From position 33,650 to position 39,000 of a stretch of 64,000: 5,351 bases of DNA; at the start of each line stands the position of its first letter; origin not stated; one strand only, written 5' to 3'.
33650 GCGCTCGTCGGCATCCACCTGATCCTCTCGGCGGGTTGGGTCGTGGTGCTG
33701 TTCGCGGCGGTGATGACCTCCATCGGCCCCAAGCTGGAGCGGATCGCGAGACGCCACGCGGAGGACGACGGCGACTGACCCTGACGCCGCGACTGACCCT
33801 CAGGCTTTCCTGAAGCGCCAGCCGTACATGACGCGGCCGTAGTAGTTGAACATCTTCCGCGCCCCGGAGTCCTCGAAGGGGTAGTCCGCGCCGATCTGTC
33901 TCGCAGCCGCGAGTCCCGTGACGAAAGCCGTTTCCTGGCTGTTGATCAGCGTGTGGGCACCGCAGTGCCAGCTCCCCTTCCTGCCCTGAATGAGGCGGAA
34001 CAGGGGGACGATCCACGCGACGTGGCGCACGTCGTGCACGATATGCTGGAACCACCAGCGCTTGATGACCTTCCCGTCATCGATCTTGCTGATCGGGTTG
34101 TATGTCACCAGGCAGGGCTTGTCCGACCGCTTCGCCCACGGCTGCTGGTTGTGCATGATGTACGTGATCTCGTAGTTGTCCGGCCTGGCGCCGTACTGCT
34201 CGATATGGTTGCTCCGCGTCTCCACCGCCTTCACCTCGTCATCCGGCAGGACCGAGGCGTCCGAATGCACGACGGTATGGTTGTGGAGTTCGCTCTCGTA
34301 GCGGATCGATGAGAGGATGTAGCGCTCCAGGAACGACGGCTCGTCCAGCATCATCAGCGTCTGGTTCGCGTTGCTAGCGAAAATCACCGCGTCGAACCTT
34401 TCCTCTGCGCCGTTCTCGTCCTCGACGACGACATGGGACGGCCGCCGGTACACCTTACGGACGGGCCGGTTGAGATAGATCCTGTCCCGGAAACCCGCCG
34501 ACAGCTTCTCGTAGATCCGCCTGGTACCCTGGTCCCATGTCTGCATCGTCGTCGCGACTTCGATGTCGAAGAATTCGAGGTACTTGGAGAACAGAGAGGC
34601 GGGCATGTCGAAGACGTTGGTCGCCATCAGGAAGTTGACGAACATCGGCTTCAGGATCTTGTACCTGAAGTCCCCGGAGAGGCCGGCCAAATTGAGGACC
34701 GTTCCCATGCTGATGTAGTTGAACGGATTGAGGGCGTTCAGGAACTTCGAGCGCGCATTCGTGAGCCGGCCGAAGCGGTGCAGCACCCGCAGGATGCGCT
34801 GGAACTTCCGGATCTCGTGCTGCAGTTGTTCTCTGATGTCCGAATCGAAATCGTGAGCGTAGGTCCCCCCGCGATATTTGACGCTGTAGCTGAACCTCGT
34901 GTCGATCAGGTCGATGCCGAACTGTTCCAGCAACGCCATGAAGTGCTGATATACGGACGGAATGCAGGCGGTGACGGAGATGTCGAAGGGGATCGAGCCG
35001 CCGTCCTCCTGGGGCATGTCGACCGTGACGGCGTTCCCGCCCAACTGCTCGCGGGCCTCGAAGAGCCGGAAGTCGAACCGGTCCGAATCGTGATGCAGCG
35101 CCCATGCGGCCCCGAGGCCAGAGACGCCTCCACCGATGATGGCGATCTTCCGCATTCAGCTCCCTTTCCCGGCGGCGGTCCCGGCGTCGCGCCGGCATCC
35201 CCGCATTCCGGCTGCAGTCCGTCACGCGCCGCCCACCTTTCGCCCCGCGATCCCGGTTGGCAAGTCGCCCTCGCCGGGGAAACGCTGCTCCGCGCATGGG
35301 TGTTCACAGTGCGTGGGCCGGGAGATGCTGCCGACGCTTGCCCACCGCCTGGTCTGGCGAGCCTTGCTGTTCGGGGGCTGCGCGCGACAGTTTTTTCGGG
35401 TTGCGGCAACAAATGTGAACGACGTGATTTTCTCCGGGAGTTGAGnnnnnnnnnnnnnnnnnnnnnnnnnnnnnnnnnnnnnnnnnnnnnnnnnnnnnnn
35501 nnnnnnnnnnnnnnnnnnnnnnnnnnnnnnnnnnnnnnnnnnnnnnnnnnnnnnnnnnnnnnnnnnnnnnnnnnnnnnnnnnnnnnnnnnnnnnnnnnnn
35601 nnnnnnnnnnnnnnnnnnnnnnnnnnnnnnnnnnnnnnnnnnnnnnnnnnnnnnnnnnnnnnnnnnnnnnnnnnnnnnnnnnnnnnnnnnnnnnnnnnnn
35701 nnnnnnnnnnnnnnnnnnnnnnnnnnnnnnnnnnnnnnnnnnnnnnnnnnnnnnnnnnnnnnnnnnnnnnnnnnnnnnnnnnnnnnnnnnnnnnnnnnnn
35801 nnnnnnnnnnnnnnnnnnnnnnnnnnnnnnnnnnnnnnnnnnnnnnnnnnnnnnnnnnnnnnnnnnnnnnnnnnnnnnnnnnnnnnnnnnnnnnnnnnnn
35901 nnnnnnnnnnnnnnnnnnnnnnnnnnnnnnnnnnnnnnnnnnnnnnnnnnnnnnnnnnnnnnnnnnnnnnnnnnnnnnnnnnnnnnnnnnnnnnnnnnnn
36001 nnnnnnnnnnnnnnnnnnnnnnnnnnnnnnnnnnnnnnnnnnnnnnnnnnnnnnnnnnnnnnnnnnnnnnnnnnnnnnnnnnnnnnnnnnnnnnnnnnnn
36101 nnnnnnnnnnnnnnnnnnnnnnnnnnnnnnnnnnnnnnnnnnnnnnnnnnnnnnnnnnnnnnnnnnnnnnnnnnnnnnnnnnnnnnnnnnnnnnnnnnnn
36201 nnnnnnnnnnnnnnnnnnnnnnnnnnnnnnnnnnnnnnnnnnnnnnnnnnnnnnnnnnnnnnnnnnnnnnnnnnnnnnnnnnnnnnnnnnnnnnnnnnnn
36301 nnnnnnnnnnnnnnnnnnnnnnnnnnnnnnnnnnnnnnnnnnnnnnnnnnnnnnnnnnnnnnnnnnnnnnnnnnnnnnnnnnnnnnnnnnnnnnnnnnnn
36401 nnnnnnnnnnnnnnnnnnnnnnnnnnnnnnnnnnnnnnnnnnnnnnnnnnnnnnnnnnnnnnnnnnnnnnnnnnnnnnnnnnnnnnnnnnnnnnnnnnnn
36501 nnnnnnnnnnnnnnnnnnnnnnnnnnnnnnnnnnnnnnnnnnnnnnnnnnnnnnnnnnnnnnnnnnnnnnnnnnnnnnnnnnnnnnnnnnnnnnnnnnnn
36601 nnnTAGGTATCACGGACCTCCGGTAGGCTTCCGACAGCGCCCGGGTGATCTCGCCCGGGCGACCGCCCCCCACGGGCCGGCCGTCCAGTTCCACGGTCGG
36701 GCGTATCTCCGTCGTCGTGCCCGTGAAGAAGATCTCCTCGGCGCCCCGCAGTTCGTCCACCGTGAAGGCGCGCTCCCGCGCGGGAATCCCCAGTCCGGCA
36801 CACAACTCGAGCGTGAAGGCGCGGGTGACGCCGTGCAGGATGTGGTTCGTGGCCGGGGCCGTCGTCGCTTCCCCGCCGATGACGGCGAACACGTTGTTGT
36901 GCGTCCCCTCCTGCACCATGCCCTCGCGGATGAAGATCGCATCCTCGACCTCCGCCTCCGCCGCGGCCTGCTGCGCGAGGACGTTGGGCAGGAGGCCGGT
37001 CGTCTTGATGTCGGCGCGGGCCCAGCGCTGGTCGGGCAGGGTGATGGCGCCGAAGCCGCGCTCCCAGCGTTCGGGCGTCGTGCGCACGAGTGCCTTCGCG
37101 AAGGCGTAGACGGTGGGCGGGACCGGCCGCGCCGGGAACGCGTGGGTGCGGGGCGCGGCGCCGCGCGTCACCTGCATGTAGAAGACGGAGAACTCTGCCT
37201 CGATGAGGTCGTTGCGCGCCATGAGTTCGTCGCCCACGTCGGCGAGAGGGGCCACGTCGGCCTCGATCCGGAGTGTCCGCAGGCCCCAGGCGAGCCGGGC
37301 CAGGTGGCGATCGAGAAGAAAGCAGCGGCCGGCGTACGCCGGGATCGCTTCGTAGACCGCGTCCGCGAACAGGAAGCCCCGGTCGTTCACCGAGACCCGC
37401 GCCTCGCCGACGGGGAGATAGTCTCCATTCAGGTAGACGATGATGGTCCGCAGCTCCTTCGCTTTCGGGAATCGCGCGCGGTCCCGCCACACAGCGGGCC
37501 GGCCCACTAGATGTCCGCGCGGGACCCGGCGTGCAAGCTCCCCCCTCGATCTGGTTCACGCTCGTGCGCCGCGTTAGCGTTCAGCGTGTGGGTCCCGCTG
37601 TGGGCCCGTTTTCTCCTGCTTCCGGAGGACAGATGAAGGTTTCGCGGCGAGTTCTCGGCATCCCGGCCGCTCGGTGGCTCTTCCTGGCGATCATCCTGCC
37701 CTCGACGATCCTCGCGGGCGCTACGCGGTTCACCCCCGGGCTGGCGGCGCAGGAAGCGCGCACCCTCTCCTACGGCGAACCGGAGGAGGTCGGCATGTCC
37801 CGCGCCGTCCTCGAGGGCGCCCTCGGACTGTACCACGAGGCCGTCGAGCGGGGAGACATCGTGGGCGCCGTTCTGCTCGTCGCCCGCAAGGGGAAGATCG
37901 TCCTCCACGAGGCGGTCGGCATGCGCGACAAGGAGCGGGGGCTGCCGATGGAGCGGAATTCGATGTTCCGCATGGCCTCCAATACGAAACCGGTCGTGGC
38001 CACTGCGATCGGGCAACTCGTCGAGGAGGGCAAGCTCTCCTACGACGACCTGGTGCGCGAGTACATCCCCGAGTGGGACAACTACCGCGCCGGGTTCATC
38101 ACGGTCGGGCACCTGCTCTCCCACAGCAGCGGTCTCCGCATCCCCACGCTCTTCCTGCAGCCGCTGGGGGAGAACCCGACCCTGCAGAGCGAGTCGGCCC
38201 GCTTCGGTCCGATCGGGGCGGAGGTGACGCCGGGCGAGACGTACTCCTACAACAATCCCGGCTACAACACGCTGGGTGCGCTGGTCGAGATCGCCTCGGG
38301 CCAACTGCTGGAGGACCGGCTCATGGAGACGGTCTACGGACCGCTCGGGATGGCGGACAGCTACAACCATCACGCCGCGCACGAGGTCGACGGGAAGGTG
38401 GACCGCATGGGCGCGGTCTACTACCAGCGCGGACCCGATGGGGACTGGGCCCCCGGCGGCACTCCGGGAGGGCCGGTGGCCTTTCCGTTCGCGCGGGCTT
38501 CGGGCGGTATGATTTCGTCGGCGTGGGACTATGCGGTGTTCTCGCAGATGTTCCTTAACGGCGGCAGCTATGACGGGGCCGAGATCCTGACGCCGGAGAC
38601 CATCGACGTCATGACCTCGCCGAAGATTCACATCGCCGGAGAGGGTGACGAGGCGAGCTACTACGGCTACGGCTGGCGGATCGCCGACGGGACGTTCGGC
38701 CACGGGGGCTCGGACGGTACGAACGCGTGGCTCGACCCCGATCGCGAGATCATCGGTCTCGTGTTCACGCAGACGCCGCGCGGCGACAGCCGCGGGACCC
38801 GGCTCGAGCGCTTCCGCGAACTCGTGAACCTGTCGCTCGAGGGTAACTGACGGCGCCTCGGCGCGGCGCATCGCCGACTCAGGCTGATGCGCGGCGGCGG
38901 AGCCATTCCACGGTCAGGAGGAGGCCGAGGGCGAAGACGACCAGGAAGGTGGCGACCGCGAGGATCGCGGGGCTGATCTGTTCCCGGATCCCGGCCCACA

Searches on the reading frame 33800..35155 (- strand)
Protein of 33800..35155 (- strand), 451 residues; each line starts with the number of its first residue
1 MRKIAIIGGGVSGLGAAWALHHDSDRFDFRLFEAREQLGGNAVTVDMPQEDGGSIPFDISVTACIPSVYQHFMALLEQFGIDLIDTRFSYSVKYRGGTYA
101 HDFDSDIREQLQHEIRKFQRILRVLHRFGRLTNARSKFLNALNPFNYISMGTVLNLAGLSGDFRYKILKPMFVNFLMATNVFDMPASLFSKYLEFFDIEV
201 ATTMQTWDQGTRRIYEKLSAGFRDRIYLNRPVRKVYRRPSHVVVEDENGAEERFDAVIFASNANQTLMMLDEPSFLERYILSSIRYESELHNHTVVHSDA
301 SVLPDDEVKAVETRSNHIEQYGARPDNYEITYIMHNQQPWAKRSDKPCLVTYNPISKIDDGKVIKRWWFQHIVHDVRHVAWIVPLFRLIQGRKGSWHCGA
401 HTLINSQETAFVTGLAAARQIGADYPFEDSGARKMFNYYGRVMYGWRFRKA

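Call 29: search_protein_families(library=pfam, proteins=[window:33800-35155:-], max_evalue=1)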
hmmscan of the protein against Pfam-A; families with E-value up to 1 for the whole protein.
window:33800-35155:- (451 aa): 7 families
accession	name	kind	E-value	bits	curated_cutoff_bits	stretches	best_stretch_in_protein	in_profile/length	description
PF01593.30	Amino_oxidase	-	2.3e-16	60.6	19.8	1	11-270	1-264/443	Flavin containing amine oxidoreductase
PF13450.12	NAD_binding_8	-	1.9e-11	44.5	21.9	1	6-79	1-68/68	NAD(P)-binding Rossmann-like domain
PF01266.30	DAO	-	2.8e-06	27.5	27.9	1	3-40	1-37/353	FAD dependent oxidoreductase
PF13454.12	NAD_binding_9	-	4.1e-05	24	21.8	1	5-42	1-40/155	FAD-NAD(P)-binding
PF07992.20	Pyr_redox_2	-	0.031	14.1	26.1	1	3-33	2-30/291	Pyridine nucleotide-disulphide oxidoreductase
PF15016.13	C5orf34_C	-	0.1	12.8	27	1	217-286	24-79/82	C5orf34 C-terminal domain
PF12831.13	FAD_oxidored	-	0.17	11.5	27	1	4-78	2-70/416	FAD dependent oxidoreductase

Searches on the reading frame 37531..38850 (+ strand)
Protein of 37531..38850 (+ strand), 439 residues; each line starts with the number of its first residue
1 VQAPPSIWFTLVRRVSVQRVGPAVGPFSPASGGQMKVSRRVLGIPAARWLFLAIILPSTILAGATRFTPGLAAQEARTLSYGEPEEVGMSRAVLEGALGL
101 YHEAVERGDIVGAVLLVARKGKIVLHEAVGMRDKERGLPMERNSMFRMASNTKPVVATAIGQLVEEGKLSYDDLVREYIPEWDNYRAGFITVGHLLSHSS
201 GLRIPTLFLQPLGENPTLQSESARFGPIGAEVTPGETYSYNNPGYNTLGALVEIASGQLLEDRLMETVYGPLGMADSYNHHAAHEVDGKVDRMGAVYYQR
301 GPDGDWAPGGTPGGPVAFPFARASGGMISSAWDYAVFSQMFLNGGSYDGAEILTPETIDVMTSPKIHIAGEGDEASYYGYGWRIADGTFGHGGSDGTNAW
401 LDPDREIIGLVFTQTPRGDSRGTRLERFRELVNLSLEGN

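Call 69: search_protein_families(library=pfam, proteins=[window:37531-38850:+], max_evalue=0.00001)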
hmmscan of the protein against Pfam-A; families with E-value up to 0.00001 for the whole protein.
window:37531-38850:+ (439 aa): 1 family
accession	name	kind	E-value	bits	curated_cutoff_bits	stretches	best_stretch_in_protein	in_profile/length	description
PF00144.29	Beta-lactamase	-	1.6e-62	212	27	1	103-430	7-325/329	Beta-lactamase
